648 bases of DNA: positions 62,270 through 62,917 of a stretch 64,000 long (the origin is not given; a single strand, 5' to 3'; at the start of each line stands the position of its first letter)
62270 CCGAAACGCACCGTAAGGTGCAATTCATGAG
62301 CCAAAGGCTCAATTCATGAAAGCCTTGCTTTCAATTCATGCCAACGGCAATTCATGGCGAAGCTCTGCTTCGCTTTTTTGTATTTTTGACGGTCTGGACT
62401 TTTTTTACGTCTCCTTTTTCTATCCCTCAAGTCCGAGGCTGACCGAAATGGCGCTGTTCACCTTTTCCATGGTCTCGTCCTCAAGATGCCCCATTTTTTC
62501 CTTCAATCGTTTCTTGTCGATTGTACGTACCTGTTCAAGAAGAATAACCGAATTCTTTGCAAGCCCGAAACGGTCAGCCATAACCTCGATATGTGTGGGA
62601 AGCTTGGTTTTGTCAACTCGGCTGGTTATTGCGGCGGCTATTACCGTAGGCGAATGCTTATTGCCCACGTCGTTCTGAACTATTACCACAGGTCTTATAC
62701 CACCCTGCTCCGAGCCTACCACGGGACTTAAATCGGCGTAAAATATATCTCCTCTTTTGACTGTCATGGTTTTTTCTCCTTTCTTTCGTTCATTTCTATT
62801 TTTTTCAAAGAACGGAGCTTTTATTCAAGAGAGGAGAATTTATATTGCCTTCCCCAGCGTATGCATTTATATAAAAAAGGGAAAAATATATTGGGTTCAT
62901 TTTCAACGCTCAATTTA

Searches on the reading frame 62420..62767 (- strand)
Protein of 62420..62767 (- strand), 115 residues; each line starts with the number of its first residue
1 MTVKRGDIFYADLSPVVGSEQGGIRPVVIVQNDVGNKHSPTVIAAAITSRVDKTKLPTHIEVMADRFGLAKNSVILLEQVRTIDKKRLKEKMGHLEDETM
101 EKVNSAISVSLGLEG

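Call 5: search_protein_families(library=pfam, proteins=[window:62420-62767:-])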
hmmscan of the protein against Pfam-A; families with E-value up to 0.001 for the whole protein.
window:62420-62767:- (115 aa): 1 family
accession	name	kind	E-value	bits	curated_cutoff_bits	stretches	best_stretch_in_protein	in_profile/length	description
PF02452.23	PemK_toxin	-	8.8e-37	126.1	23.1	1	4-110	1-108/109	PemK-like, MazF-like toxin of type II toxin-antitoxin system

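Call 10: find_encoding_contigs(protein=window:62420-62767:-, flank=4000, max_places=10)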
Protein window:62420-62767:- (115 aa): 12 contigs read that carry it; 7 places shown.
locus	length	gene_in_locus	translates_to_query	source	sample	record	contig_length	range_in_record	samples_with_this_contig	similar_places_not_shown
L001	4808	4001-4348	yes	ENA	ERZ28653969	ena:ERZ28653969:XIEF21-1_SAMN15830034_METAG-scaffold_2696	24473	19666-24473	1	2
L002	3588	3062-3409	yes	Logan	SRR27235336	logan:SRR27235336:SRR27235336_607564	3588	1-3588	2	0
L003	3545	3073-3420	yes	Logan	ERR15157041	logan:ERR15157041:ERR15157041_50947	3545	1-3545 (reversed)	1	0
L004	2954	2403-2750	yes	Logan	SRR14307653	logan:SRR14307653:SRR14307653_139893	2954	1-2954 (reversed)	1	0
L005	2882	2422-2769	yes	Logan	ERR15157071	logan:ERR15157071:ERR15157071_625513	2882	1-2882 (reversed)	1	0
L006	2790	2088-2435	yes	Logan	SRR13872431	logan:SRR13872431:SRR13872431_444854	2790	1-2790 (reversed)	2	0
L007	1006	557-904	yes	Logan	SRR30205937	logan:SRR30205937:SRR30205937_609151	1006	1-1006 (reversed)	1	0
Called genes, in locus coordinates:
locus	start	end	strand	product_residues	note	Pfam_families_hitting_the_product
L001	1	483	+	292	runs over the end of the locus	PF00753:Lactamase_B, PF23023:Anti-Pycsar_Apyc1 (weak)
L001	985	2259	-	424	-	PF12897:Asp_aminotransf, PF00155:Aminotran_1_2 (weak)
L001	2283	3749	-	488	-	PF01546:Peptidase_M20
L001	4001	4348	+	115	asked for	PF02452:PemK_toxin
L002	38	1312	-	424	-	PF12897:Asp_aminotransf, PF00155:Aminotran_1_2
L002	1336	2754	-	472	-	PF01546:Peptidase_M20, PF07687:M20_dimer (faint)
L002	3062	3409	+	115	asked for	PF02452:PemK_toxin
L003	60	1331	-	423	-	PF12897:Asp_aminotransf, PF00155:Aminotran_1_2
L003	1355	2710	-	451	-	PF01546:Peptidase_M20, PF07687:M20_dimer (faint)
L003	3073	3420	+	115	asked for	PF02452:PemK_toxin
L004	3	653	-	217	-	?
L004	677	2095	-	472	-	PF01546:Peptidase_M20, PF07687:M20_dimer (faint)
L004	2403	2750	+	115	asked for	PF02452:PemK_toxin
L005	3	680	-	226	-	?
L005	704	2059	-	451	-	PF01546:Peptidase_M20, PF07687:M20_dimer (faint)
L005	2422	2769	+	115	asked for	PF02452:PemK_toxin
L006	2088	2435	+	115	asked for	PF02452:PemK_toxin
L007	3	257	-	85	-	?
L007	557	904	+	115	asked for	PF02452:PemK_toxin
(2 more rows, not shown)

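Call 15: find_homologous_proteins(query=window:62420-62767:-, max_evalue=1e-20)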
Query window:62420-62767:- (115 aa): 8000 proteins with E <= 1e-20 among 8000 candidates; the best 120 are listed.
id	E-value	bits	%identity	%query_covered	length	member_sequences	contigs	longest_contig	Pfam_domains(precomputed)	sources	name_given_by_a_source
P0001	4.7e-66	237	100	100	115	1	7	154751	PF02452.24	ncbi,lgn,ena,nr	ncbi:MAG: type II toxin-antitoxin system PemK/MazF family toxin [Clostridia bacterium]|nr:type II to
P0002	2.5e-64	232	99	98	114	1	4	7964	PF02452.24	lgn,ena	-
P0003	2.6e-64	232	98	99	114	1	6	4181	PF02452.24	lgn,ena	-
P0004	2.6e-64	232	98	99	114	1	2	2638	PF02452.24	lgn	-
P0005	2.9e-64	232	98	99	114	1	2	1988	PF02452.24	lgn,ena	-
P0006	3.9e-64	231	98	99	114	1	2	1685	PF02452.24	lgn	-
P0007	3.9e-64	231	97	99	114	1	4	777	PF02452.24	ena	-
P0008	4.9e-64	231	96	99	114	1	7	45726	PF02452.24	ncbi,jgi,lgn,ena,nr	ncbi:MAG: type II toxin-antitoxin system PemK/MazF family toxin [Ruminococcaceae bacterium]|nr:type 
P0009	6.8e-64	230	97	99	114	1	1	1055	PF02452.24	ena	-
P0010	9.4e-64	230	96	99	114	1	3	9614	PF02452.24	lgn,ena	-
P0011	9.5e-64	230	98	98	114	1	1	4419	PF02452.24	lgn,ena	-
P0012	2.5e-63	229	97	99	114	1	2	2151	PF02452.24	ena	-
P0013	2.5e-63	229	96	99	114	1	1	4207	PF02452.24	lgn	-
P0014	2.5e-63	228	96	99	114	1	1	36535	PF02452.24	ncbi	-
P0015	2.9e-63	228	96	99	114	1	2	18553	PF02452.24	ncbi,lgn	-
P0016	3.0e-63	228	96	100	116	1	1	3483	PF02452.24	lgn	-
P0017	3.0e-63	228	97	98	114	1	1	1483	PF02452.24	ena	-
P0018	5.1e-63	227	96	99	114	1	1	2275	PF02452.24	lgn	-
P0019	1.3e-62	226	96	99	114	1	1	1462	PF02452.24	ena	-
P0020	1.4e-62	226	95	99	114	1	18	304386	PF02452.24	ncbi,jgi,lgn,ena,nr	ncbi:MAG: type II toxin-antitoxin system PemK/MazF family toxin [Ruminococcaceae bacterium]|nr:type 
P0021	1.6e-62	226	96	98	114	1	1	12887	PF02452.24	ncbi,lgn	-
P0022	2.8e-62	225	94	98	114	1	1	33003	PF02452.24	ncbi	-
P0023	5.0e-62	224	95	99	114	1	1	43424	PF02452.24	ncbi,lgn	-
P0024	7.5e-62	224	95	99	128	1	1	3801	PF02452.24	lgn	-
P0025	9.3e-62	223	95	99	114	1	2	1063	PF02452.24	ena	-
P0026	1.3e-61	223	94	99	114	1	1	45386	PF02452.24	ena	-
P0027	3.5e-61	222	93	99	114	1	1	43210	PF02452.24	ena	-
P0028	3.6e-61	222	93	99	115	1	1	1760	PF02452.24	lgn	-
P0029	5.0e-61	221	93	99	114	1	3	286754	PF02452.24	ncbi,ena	-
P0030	1.0e-60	220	91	100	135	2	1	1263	PF02452.24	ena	-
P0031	1.3e-60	220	92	99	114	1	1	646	PF02452.24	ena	-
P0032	1.3e-60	220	92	99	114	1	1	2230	PF02452.24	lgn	-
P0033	1.3e-60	220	91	99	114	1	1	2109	PF02452.24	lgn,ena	-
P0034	1.3e-60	220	92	99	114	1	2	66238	PF02452.24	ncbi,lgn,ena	-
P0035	1.9e-60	219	92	99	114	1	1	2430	PF02452.24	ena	-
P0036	3.4e-60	218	91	99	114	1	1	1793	PF02452.24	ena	-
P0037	3.5e-60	218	91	99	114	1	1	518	PF02452.24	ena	-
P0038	3.5e-60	218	93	98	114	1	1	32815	PF02452.24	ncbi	-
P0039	3.7e-60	218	93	98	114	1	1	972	PF02452.24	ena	-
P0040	4.8e-60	218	90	99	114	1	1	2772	PF02452.24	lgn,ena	-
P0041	5.7e-60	218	92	98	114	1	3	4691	PF02452.24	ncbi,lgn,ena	-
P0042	6.9e-60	217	92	99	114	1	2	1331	PF02452.24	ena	-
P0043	9.5e-60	217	92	98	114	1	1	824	PF02452.24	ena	-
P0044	1.3e-59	217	91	99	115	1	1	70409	PF02452.24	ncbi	-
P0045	2.5e-59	216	90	99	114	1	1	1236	PF02452.24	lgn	-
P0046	1.0e-58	214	90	99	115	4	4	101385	PF02452.24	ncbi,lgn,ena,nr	ncbi:MAG: type II toxin-antitoxin system PemK/MazF family toxin [Clostridia bacterium]|nr:type II to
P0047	2.8e-58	212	89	100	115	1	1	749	PF02452.24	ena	-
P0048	3.4e-58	212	-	-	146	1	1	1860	PF02452.24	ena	-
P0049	4.4e-58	212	88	98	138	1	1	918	PF02452.24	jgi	jgi:mRNA interferase MazF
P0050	3.0e-57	209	88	98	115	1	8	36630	PF02452.24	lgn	-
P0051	1.1e-56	207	87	98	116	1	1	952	PF02452.24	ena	-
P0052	2.0e-56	206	86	99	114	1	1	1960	PF02452.24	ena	-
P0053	1.0e-55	204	84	99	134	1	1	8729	PF02452.24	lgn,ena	-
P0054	1.1e-55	204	86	98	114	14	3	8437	PF02452.24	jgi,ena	-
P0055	1.1e-55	204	85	98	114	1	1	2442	PF02452.24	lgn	-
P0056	1.3e-55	204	83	99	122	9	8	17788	PF02452.24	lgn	-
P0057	1.4e-55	204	85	98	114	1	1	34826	PF02452.24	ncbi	-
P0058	1.6e-55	203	86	98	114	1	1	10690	PF02452.24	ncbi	-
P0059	2.0e-55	203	86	98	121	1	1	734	PF02452.24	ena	-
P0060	2.5e-55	203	85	98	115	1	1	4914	PF02452.24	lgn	-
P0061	2.8e-55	203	85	98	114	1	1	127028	PF02452.24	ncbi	-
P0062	3.2e-55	202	85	98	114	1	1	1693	PF02452.24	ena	-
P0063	3.7e-55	202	82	98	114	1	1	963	PF02452.24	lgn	-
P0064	3.7e-55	202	85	98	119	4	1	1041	PF02452.24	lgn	-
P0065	4.0e-55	202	85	98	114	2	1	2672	PF02452.24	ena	-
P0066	4.1e-55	202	85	98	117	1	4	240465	PF02452.24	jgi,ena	-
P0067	4.6e-55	202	82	99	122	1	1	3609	PF02452.24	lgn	-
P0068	5.1e-55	202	84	98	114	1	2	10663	PF02452.24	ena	-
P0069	5.4e-55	202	86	98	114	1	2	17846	PF02452.24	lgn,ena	-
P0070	5.9e-55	202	82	98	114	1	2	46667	PF02452.24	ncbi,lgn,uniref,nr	ncbi:Endoribonuclease EndoA [bioreactor metagenome]|uniref:Endoribonuclease EndoA n=1 Tax=bioreactor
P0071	7.0e-55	201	83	98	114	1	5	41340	PF02452.24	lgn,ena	-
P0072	7.1e-55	201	82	99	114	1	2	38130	PF02452.24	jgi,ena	jgi:mRNA interferase MazF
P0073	7.7e-55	201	85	98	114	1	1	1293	PF02452.24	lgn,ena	-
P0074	8.8e-55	201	82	98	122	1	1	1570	PF02452.24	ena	-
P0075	9.2e-55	201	82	99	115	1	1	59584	PF02452.24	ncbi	-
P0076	9.2e-55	201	81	100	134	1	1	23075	PF02452.24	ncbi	-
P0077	9.2e-55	201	82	98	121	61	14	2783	PF02452.24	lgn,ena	-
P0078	9.8e-55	201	85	98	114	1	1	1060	PF02452.24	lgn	-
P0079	9.9e-55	201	86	98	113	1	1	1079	PF02452.24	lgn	-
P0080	1.1e-54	201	82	98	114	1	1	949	PF02452.24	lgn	-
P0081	1.2e-54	201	82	98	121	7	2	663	PF02452.24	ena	-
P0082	1.3e-54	201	81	98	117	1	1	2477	PF02452.24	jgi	-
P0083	1.3e-54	200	86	98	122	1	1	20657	PF02452.24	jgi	jgi:mRNA interferase MazF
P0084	1.4e-54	200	85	98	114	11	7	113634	PF02452.24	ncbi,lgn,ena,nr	ncbi:MAG: type II toxin-antitoxin system PemK/MazF family toxin [Clostridia bacterium]|nr:type II to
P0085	1.5e-54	200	81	98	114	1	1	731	PF02452.24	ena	-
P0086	2.0e-54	200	80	100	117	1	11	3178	PF02452.24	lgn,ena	-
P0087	2.1e-54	200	82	100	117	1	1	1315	PF02452.24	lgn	-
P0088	2.1e-54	200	82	98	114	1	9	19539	PF02452.24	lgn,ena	-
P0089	2.1e-54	200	81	98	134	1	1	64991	PF02452.24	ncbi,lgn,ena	-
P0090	2.2e-54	200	82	98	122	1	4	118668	PF02452.24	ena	-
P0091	2.2e-54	200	84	98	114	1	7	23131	PF02452.24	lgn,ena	-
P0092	2.3e-54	200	81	100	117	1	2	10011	PF02452.24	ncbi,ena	-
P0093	2.3e-54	200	84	98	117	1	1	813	PF02452.24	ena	-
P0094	2.6e-54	200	81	100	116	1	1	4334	PF02452.24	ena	-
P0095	2.6e-54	200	81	98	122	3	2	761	PF02452.24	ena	-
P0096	2.8e-54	199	85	98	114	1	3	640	PF02452.24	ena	-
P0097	2.8e-54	199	81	98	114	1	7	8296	PF02452.24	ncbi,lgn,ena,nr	ncbi:MAG: type II toxin-antitoxin system PemK/MazF family toxin [Clostridia bacterium]|nr:type II to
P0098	3.0e-54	199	84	98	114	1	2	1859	PF02452.24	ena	-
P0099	3.2e-54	199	81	98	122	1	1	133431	PF02452.24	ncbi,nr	ncbi:MAG: type II toxin-antitoxin system PemK/MazF family toxin [Clostridia bacterium]|nr:type II to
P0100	3.2e-54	199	84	97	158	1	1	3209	PF02452.24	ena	-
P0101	3.5e-54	199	81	98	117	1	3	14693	PF02452.24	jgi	-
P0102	3.7e-54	199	79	100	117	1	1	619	PF02452.24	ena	-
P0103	3.9e-54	199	80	99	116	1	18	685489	PF02452.24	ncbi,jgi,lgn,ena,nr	ncbi:MAG: type II toxin-antitoxin system PemK/MazF family toxin [Ruminococcaceae bacterium]|nr:type 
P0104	3.9e-54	199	81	98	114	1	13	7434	PF02452.24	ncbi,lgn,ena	-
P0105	4.1e-54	199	81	98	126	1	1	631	PF02452.24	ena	-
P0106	4.1e-54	199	81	98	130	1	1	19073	PF02452.24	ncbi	-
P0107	4.2e-54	199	81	98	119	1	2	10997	PF02452.24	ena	-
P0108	4.2e-54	199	81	98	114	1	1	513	PF02452.24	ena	-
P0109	4.4e-54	199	72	98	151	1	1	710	PF02452.24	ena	-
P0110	4.7e-54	199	82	98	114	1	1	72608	PF02452.24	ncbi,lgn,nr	ncbi:MAG: type II toxin-antitoxin system PemK/MazF family toxin [Clostridiales bacterium]|nr:type II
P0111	4.9e-54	199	83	98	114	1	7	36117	PF02452.24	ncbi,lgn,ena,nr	ncbi:MAG: type II toxin-antitoxin system PemK/MazF family toxin [Clostridia bacterium]|nr:type II to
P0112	4.9e-54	199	82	99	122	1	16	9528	PF02452.24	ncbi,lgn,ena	-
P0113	4.9e-54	199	82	98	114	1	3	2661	PF02452.24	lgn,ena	-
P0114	4.9e-54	199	82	98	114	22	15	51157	PF02452.24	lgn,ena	-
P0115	5.0e-54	199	82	100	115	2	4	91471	PF02452.24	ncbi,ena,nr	ncbi:MAG: type II toxin-antitoxin system PemK/MazF family toxin [Clostridia bacterium]|nr:type II to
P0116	5.1e-54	199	81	98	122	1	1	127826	PF02452.24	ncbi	-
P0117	5.2e-54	199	81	98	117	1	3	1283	PF02452.24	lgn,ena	-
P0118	5.3e-54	199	81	98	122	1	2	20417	PF02452.24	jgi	-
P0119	5.5e-54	198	81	98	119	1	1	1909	PF02452.24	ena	-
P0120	5.6e-54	198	81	98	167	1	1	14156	PF02452.24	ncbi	-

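Call 16: find_encoding_contigs(protein=P0020, flank=3000, max_places=4)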
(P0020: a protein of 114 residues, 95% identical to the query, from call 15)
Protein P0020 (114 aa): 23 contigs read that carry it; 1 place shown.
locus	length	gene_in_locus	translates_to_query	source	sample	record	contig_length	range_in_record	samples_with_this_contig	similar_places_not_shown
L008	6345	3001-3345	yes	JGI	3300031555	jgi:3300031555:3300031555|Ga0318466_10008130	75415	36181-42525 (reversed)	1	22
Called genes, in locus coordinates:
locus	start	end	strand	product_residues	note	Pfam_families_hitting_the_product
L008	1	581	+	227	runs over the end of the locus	-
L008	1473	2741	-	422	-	PF12897:Asp_aminotransf, PF00155:Aminotran_1_2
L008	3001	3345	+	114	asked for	PF02452:PemK_toxin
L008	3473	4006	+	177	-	-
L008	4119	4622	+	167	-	PF02559:CarD_TRCF_RID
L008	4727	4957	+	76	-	PF00381:PTS-HPr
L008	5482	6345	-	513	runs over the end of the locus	PF12673:SipL (faint)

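Call 17: find_encoding_contigs(protein=P0103, flank=3000, max_places=3)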
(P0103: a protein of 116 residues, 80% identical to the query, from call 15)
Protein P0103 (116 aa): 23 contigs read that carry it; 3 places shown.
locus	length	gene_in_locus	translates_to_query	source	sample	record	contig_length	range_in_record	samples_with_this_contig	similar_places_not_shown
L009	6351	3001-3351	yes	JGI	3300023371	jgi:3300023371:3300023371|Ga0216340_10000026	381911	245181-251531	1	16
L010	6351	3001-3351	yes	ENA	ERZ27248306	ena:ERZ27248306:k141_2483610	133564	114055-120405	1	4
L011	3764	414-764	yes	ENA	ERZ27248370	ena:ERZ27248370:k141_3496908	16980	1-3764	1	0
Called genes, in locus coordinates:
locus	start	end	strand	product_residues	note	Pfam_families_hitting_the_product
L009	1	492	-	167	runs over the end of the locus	PF01842:ACT, PF22629:ACT_AHAS_ss, PF13710:ACT_5, PF10369:ALS_ss_C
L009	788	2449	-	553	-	PF02776:TPP_enzyme_N, PF00205:TPP_enzyme_M, PF02775:TPP_enzyme_C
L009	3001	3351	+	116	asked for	PF02452:PemK_toxin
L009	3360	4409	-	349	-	PF02557:VanY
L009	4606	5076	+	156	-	PF01668:SmpB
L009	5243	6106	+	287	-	PF00135:COesterase (faint), PF20434:BD-FAE, PF07859:Abhydrolase_3, PF00326:Peptidase_S9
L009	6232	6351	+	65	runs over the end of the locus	-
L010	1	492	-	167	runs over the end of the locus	PF01842:ACT, PF22629:ACT_AHAS_ss, PF13710:ACT_5, PF10369:ALS_ss_C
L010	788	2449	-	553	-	PF02776:TPP_enzyme_N, PF00205:TPP_enzyme_M, PF02775:TPP_enzyme_C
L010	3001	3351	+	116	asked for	PF02452:PemK_toxin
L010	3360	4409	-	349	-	PF02557:VanY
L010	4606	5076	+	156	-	PF01668:SmpB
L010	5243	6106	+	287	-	PF00135:COesterase (faint), PF20434:BD-FAE, PF07859:Abhydrolase_3, PF00326:Peptidase_S9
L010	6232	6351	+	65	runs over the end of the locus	-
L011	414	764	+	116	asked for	PF02452:PemK_toxin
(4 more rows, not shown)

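Call 18: find_encoding_contigs(protein=P0046, flank=3000, max_places=3)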
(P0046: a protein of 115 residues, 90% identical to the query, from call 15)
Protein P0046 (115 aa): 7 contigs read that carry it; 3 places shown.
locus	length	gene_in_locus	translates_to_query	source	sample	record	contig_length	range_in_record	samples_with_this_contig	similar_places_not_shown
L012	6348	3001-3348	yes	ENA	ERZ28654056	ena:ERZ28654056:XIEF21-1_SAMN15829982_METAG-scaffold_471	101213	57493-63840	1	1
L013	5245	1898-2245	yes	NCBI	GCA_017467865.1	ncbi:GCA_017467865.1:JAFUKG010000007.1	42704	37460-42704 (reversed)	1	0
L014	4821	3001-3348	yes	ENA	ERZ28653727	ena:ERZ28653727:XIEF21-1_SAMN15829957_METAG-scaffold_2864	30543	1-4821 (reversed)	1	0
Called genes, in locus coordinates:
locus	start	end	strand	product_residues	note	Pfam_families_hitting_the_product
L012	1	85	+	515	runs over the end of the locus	PF12673:SipL (faint), PF01476:LysM (weak)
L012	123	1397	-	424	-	PF12897:Asp_aminotransf, PF00155:Aminotran_1_2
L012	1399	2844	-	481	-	PF01546:Peptidase_M20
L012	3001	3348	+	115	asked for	PF02452:PemK_toxin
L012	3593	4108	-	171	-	PF16729:DUF5067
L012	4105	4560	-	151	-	-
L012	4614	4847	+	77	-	PF13560:HTH_31 (weak), PF12844:HTH_19, PF01381:HTH_3, PF13443:HTH_26 (weak)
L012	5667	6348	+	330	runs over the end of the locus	PF07501:G5, PF06725:3D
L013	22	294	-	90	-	PF12897:Asp_aminotransf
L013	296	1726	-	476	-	PF01546:Peptidase_M20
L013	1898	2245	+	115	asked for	PF02452:PemK_toxin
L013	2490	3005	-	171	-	PF16729:DUF5067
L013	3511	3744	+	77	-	PF13560:HTH_31 (weak), PF12844:HTH_19, PF01381:HTH_3, PF13443:HTH_26 (weak)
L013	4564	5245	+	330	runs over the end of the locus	PF07501:G5, PF06725:3D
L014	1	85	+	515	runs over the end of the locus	PF12673:SipL (faint), PF01476:LysM (weak)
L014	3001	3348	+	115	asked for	PF02452:PemK_toxin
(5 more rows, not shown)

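Call 38: find_encoding_contigs(protein=P0070, flank=2500, max_places=2)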
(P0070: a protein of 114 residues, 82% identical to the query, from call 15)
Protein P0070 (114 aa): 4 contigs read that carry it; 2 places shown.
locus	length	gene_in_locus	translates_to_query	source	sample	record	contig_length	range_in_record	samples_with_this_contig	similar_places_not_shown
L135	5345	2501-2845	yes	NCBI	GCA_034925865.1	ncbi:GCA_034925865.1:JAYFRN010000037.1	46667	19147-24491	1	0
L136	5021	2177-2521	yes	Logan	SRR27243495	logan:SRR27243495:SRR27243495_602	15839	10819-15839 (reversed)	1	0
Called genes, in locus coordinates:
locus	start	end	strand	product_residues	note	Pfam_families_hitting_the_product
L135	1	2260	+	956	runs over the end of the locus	-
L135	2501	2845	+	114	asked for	PF02452:PemK_toxin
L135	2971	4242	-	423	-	PF00768:Peptidase_S11, PF13354:Beta-lactamase2, PF07943:PBP5_C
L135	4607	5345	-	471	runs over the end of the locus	PF01554:MatE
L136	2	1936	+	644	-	?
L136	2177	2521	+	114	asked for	PF02452:PemK_toxin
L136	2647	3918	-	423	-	PF00768:Peptidase_S11, PF13354:Beta-lactamase2, PF07943:PBP5_C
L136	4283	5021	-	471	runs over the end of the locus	PF01554:MatE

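Call 39: find_encoding_contigs(protein=P0084, flank=2500, max_places=2)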
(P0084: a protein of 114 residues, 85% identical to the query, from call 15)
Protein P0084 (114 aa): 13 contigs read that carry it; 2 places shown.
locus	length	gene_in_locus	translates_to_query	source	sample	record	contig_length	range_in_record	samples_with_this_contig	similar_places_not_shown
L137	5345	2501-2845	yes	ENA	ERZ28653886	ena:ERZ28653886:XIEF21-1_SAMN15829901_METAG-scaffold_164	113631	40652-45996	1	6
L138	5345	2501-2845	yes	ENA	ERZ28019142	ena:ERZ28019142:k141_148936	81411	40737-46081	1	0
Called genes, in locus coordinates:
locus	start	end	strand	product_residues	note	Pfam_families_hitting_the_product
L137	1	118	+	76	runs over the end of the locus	PF00381:PTS-HPr (weak)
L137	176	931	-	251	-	PF02535:Zip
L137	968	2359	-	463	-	PF04389:Peptidase_M28 (weak), PF01546:Peptidase_M20, PF07687:M20_dimer (faint)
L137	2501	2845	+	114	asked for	PF02452:PemK_toxin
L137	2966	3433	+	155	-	PF03073:TspO_MBR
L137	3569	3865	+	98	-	PF01250:Ribosomal_S6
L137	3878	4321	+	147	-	PF00436:SSB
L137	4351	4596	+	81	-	PF01084:Ribosomal_S18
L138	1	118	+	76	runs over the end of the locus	PF00381:PTS-HPr (weak)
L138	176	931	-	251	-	PF02535:Zip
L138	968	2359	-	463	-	PF04389:Peptidase_M28 (weak), PF01546:Peptidase_M20, PF07687:M20_dimer (faint)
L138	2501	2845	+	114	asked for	PF02452:PemK_toxin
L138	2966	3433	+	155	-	PF03073:TspO_MBR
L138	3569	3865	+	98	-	PF01250:Ribosomal_S6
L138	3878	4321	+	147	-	PF00436:SSB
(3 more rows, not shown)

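Call 40: find_encoding_contigs(protein=P0066, flank=2500, max_places=2)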
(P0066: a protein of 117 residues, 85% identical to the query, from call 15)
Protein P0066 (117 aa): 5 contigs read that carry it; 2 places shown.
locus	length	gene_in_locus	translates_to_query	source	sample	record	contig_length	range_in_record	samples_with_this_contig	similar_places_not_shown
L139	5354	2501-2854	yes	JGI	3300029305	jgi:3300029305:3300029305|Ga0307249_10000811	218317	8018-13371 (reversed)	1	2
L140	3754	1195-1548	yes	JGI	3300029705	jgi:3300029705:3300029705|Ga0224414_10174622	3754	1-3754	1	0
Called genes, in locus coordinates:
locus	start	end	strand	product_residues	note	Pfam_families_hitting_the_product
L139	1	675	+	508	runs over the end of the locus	PF03853:YjeF_N, PF01256:Carb_kinase, PF02110:HK (weak)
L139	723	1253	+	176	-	-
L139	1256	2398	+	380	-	PF01168:Ala_racemase_N, PF00842:Ala_racemase_C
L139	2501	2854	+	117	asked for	PF02452:PemK_toxin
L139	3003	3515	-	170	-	PF01863:YgjP-like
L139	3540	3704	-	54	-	-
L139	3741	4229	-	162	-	PF01741:MscL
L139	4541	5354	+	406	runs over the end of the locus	PF00764:Arginosuc_synth, PF20979:Arginosuc_syn_C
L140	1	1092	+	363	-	?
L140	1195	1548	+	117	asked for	PF02452:PemK_toxin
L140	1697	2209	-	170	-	PF01863:YgjP-like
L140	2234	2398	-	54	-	-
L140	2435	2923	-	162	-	PF01741:MscL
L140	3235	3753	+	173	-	?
